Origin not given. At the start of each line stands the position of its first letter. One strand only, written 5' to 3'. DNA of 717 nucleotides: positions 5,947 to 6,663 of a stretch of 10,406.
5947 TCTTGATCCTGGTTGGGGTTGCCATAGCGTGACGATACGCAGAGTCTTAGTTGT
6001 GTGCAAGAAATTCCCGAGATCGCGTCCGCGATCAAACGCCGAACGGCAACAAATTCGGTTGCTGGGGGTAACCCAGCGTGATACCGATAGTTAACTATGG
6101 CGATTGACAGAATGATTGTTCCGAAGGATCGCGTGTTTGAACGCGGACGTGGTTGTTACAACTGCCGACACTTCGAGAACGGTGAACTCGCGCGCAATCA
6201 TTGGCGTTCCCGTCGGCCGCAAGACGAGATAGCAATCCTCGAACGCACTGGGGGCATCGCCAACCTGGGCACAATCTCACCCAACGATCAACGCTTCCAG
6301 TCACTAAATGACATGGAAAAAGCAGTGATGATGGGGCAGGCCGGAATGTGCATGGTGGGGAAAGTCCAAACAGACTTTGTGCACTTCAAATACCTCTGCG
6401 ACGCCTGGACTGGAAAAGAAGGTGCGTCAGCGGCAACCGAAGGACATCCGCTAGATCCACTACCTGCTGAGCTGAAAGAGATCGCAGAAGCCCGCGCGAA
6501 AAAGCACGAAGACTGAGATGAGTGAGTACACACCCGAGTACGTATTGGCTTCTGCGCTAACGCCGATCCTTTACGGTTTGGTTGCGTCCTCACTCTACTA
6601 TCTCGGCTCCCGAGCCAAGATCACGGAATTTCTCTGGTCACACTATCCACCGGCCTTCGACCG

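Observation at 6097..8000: Translationally coupled 5-gene operon (Cys protein, Trp-rich membrane protein, HTH regulator, beta-rich protein, Zn-finger) immediately upstream of the lysin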

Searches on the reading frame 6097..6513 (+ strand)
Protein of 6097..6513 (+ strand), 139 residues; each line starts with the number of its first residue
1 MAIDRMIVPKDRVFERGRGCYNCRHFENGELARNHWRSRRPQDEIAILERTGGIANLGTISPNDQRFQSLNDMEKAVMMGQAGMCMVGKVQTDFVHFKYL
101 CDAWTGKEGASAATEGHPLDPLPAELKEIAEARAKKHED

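Call 3: search_protein_families(library=pfam, proteins=[window:6097-6513:+], max_evalue=1)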
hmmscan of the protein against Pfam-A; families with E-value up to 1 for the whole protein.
window:6097-6513:+ (139 aa): 2 families
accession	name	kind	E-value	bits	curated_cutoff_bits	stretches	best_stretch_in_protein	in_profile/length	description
PF17667.7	Pkinase_fungal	-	0.1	11.8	24.1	1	2-52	143-196/387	Fungal protein kinase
PF12512.13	DUF3717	-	0.23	11.8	25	1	30-49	9-30/68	Protein of unknown function (DUF3717)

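Call 4: search_protein_families(library=phrogs, proteins=[window:6097-6513:+], max_evalue=1)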
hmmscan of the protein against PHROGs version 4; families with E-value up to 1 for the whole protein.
window:6097-6513:+ (139 aa): 0 families

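Call 8: find_related_loci(query=window:6097-6513:+, collection=viral_contigs, flank=8000)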
Query window:6097-6513:+ (139 aa) in viral_contigs; peptide patterns used: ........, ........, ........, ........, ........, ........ (x = any residue, [..] = any of these).
No stretch of DNA in the collection matches any of the patterns.

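Call 9: find_homologous_proteins(query=window:6097-6513:+, max_evalue=0.01)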
Query window:6097-6513:+ (139 aa): 7 proteins with E <= 0.01 among 19 candidates.
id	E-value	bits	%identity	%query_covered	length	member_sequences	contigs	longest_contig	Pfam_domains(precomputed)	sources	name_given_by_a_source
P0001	3.6e-67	243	76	99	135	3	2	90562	-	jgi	jgi:hypothetical protein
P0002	9.0e-64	232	72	99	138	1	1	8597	-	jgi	jgi:hypothetical protein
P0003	7.6e-60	219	68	99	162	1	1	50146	-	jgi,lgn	-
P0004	1.4e-58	215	69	96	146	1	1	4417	-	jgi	jgi:hypothetical protein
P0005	1.6e-46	176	59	97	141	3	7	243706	-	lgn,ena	-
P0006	2.8e-27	114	43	95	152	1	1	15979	-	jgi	jgi:hypothetical protein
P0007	6.3e-22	96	35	82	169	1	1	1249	-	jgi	-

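Call 11: find_encoding_contigs(protein=P0005, flank=10000, max_places=3)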
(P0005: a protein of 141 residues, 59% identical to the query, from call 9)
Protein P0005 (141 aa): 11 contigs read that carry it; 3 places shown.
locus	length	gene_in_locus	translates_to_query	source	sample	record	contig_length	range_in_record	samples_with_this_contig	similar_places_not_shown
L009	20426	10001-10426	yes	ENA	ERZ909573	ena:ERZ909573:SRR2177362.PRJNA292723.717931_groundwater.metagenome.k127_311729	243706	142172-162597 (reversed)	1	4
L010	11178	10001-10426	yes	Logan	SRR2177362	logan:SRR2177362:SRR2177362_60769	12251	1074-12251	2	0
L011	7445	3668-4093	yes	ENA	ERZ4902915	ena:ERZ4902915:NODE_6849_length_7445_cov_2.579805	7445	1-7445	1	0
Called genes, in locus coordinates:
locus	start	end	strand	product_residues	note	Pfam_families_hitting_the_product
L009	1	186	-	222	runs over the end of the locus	-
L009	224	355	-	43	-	-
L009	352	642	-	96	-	-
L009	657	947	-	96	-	-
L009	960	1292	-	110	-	-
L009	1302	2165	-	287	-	-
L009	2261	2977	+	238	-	PF01841:Transglut_core (weak)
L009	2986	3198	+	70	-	-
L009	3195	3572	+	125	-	-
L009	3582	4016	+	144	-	-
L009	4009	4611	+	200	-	-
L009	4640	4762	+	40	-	-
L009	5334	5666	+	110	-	PF23864:DUF7222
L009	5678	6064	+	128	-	-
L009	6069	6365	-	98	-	-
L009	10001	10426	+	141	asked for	-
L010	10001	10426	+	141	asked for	-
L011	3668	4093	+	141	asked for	-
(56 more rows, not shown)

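Call 12: find_encoding_contigs(protein=P0001, flank=10000, max_places=2)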
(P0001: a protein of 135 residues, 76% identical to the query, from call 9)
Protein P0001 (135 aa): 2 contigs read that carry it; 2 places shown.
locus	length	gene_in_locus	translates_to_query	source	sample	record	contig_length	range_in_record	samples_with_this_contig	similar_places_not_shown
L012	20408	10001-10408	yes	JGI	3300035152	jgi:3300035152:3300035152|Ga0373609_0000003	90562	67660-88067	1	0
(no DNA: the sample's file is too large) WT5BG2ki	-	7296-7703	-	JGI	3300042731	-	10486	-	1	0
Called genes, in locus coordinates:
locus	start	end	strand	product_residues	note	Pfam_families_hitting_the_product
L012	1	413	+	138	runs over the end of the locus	PF00782:DSPc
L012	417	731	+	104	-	-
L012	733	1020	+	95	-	-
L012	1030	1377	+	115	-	-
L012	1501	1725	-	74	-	-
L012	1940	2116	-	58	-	-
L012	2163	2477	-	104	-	-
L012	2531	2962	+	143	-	-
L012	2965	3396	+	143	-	-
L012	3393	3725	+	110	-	-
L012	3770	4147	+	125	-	-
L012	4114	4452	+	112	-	-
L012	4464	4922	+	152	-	-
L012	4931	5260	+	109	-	-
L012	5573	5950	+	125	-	-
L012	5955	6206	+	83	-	-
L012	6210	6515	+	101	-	-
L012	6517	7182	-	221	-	PF01555:N6_N4_Mtase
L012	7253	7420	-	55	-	-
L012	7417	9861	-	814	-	-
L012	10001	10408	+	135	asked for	-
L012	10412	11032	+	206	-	PF01327:Pep_deformylase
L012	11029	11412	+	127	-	-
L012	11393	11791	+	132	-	PF18024:HTH_50 (weak)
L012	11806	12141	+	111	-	-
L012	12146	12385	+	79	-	-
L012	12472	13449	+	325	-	PF01471:PG_binding_1 (faint)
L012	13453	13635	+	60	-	-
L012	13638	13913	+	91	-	-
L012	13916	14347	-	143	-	-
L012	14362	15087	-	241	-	-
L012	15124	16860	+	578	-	PF01935:DUF87 (weak)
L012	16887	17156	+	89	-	-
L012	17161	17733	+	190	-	-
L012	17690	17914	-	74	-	-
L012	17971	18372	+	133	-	-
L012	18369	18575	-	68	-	-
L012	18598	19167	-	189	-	PF01583:APS_kinase, PF13401:AAA_22 (weak), PF13671:AAA_33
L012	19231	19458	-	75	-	-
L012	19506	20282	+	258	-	-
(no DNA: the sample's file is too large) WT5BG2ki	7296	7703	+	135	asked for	-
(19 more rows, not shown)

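Call 13: find_encoding_contigs(protein=P0006, flank=10000, max_places=2)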
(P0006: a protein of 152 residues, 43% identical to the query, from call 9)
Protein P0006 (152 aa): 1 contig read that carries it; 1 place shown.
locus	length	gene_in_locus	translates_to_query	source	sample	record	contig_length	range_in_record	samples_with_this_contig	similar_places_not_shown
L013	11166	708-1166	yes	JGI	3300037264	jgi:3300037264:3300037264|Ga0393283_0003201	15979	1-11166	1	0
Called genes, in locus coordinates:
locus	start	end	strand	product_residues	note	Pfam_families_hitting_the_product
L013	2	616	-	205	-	?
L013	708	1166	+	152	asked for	-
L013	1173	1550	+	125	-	-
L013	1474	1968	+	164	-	-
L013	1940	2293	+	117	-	-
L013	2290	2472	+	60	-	-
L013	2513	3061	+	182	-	-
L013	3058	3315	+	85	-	PF12961:DUF3850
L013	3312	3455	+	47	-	-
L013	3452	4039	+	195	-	PF01066:CDP-OH_P_transf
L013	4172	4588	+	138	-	-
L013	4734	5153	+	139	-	-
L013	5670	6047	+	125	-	PF24963:DUF7768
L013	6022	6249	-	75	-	-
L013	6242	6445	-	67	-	-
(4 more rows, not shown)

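Call 17: find_encoding_contigs(protein=P0003, flank=10000, max_places=2)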
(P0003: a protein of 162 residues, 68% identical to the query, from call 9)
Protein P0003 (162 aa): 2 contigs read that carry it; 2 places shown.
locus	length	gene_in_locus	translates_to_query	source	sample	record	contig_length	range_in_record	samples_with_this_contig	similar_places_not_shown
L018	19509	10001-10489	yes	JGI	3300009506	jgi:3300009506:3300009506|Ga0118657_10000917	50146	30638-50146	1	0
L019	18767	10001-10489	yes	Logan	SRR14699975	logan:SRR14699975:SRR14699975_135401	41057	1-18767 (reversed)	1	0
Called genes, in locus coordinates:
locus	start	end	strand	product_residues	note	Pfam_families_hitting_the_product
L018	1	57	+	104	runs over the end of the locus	-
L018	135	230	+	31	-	-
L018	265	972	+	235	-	-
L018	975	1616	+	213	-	-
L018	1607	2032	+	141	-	PF00782:DSPc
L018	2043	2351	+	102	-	-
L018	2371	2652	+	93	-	-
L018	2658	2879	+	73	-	-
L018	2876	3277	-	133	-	-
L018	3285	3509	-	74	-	-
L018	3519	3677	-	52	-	-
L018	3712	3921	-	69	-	-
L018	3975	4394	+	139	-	-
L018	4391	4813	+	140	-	-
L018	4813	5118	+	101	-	-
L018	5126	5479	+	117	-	-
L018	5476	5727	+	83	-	-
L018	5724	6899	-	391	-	PF01555:N6_N4_Mtase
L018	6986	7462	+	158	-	-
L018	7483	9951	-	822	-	-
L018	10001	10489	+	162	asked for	-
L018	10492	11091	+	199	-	PF01327:Pep_deformylase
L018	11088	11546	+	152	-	-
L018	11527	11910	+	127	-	PF18024:HTH_50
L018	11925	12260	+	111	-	-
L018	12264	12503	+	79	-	-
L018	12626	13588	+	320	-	PF01471:PG_binding_1 (weak), PF06725:3D (weak)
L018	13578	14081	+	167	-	-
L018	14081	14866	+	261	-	-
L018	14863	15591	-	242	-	-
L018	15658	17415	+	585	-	PF01935:DUF87 (weak)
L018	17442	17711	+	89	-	-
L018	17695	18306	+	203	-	-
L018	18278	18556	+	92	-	-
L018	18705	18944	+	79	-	-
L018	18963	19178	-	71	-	-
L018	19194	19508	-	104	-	?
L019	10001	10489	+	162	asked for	-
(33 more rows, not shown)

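Call 20: search_dna_similar(query=window:6097-6513:+, collection=phages, mode=protein, max_evalue=0.01)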
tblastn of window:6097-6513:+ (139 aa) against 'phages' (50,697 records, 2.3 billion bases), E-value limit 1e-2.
No match.

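Call 27: search_protein_families(library=pfam, alignment_id=A1, max_evalue=10)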
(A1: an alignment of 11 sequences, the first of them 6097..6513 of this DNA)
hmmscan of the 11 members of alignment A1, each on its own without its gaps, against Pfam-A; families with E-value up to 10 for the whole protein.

A. member 1, window:6097-6513:+ (139 aa): 2 families
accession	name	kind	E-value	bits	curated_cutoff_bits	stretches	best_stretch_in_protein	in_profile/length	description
PF17667.7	Pkinase_fungal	-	0.1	11.8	24.1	1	2-52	143-196/387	Fungal protein kinase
PF12512.13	DUF3717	-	0.23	11.8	25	1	30-49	9-30/68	Protein of unknown function (DUF3717)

B. families by the number of members that match (of 11 scanned): 4 families
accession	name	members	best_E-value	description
PF17667.7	Pkinase_fungal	2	0.082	Fungal protein kinase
PF19657.4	DUF6160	1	0.091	Family of unknown function (DUF6160)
PF04827.20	Plant_tran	1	0.18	Plant transposon protein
PF12512.13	DUF3717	1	0.23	Protein of unknown function (DUF3717)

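Call 36: predict_structure(alignment_id=A3)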
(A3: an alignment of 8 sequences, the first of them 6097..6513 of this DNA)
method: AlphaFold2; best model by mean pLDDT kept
length: 139 residues; sequences in the alignment: 8
mean_pLDDT: 55.1   pTM: 0.48
mean pLDDT of the five models: 55.1, 52.5, 49.7, 49.1, 48.2
residues with pLDDT >= 90: 0; 70-90: 47; 50-70: 19; < 50: 73
segments of 3 or more residues with pLDDT < 50: 1-24, 88-96, 98-100, 102-130, 132-139
pLDDT, mean of each block of 10 residues (from residue 1): 32 38 56 78 82 74 82 75 55 44 37 32 42 44
secondary structure, 60 per line:
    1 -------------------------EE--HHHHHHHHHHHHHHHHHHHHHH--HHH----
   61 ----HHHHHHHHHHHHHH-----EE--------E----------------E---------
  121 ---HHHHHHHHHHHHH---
elements in order: H30-51 H65-78 H124-136
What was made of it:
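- Tried and rejected: The first AF2 model of g1, from 8 sequences, had pLDDT 55 and I discarded it (call 36).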

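Call 37: search_protein_families(library=padloc, proteins=[window:6097-6513:+], max_evalue=1)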
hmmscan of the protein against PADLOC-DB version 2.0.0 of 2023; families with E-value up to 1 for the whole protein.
window:6097-6513:+ (139 aa): 0 families

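Call 38: search_protein_families(library=ncbifam, proteins=[window:6097-6513:+], max_evalue=1)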
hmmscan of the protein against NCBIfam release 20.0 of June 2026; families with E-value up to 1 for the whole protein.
window:6097-6513:+ (139 aa): 0 families

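Call 39: search_solved_structures(query=A1, max_evalue=10)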
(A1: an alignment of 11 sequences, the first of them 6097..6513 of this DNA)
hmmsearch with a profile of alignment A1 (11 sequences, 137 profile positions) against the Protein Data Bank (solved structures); distinct sequences matched with E-value up to 10: 1.
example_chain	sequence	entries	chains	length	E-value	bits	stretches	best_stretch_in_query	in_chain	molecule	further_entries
7tac_C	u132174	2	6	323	1.4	12.5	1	33-93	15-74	Transcription factor TGA3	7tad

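Call 58: search_solved_structures(query=L012:15124-16857:+, max_evalue=0.1)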
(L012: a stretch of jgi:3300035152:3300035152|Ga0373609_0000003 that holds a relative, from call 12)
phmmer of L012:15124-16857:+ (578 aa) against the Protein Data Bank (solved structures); distinct sequences matched with E-value up to 0.1: 7.
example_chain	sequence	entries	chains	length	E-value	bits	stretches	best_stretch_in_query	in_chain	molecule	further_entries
9x1l_A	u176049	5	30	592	3.1e-14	55.9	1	138-244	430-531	DNA helicase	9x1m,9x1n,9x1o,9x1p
8wiv_A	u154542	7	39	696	6.2e-07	31.8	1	141-245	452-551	Helicase HerA central domain-containing protein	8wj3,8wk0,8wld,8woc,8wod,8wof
8xau_A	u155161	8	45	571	0.0001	24.5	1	139-248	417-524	ATP-binding protein | HerA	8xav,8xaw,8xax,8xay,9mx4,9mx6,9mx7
4d2i_A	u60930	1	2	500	0.00081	21.5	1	131-245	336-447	HERA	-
9c1m_M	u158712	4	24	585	0.0054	18.8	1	130-218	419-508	ATP-binding protein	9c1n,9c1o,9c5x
8j4u_M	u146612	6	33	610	0.01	17.9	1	126-268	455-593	Nucleoside triphosphate hydrolase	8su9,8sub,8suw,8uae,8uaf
8ziq_M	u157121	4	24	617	0.011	17.8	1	140-244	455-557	HerA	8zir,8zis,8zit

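Call 75: search_protein_representatives(alignment_id=A3)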
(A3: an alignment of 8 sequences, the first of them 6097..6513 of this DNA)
Query: 8 sequences, 141 profile positions. Proteins with E-value up to 0.001 (for the whole library): 215; up to 1e-10: 144; up to 1e-30: 19. The best 150 are listed.
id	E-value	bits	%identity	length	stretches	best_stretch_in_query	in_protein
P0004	6.5e-71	253.2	-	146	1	5-141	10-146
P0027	2.3e-45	170.4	-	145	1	1-138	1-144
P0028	7.0e-44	165.6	-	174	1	1-138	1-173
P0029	7.4e-42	159.1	-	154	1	4-138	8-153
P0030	9.2e-41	155.5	-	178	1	5-138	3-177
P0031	4.4e-40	153.3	-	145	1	6-138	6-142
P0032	3.1e-39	150.5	-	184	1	7-139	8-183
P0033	8.6e-38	145.9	-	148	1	11-139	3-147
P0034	1.1e-37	145.6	-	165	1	10-130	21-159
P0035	3.6e-35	137.4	-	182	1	7-138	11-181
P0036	4.2e-35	137.2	-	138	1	6-138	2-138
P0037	1.2e-33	132.4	-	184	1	7-138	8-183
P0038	1.5e-33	132.1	-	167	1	12-138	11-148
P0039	3.0e-33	131.2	-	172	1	5-138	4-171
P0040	6.4e-33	130.1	-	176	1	12-129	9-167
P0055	3.4e-28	114.8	-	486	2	19-131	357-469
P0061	8.4e-27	110.3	-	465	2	15-137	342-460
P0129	1.2e-14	70.9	-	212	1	11-140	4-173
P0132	2.0e-14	70.2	-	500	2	16-130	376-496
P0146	2.5e-12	63.3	-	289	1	11-123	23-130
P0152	4.6e-12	62.5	-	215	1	10-127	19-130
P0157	1.2e-11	61.1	-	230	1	5-140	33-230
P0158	1.2e-11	61.1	-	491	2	24-131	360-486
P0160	1.6e-11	60.7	-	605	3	93-137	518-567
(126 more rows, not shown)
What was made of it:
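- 6097..6516 (+): g1: 139-aa soluble protein with four invariant cysteines (C20, C23, C85, C101). Universal core gene, first in the operon. 215 representative clusters (call 75).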

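Call 77: search_protein_families(library=pfam, proteins=[P0055, P0061, P0132, P0158, P0160, P0146, P0157, P0152, P0129], max_evalue=0.01)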
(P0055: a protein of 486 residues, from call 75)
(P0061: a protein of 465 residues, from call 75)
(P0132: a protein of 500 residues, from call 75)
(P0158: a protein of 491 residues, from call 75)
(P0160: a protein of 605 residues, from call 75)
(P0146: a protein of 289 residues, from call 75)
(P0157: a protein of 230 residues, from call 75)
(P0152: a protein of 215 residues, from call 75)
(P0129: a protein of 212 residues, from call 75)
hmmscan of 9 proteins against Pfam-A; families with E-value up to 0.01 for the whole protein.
P0055 (486 aa): 2 families
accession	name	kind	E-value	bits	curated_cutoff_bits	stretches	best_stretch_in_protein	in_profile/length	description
PF14528.11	LAGLIDADG_3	-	1.3e-17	64.3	22.5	1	227-305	4-82/82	LAGLIDADG-like domain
PF14890.11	Intein_splicing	-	1.5e-10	41.5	35.8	1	63-362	38-155/155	Intein splicing domain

P0061 (465 aa): 2 families
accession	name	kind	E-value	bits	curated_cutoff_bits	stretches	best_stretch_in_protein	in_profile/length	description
PF14528.11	LAGLIDADG_3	-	2.1e-14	53.9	22.5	1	218-294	3-82/82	LAGLIDADG-like domain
PF14890.11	Intein_splicing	-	5.5e-11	42.9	35.8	1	69-351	43-155/155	Intein splicing domain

P0132 (500 aa): 2 families
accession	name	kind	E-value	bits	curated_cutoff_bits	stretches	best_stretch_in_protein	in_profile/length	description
PF14528.11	LAGLIDADG_3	-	5.1e-15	55.9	22.5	1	248-325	3-80/82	LAGLIDADG-like domain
PF14890.11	Intein_splicing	-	6.9e-10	39.4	35.8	1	330-384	98-155/155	Intein splicing domain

P0158 (491 aa): 2 families
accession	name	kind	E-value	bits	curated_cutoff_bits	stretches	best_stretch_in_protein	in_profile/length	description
PF14528.11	LAGLIDADG_3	-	5.8e-18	65.4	22.5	1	226-303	4-82/82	LAGLIDADG-like domain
PF14890.11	Intein_splicing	-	4.4e-09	36.8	35.8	1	80-360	47-155/155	Intein splicing domain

P0160 (605 aa): 2 families
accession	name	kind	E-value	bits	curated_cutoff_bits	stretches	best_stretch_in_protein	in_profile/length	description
PF14528.11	LAGLIDADG_3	-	3.5e-12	46.8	22.5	1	229-308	1-80/82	LAGLIDADG-like domain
PF14890.11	Intein_splicing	-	6.4e-07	29.7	35.8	1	61-370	40-155/155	Intein splicing domain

P0146 (289 aa): 0 families

P0157 (230 aa): 0 families

P0152 (215 aa): 0 families

P0129 (212 aa): 0 families
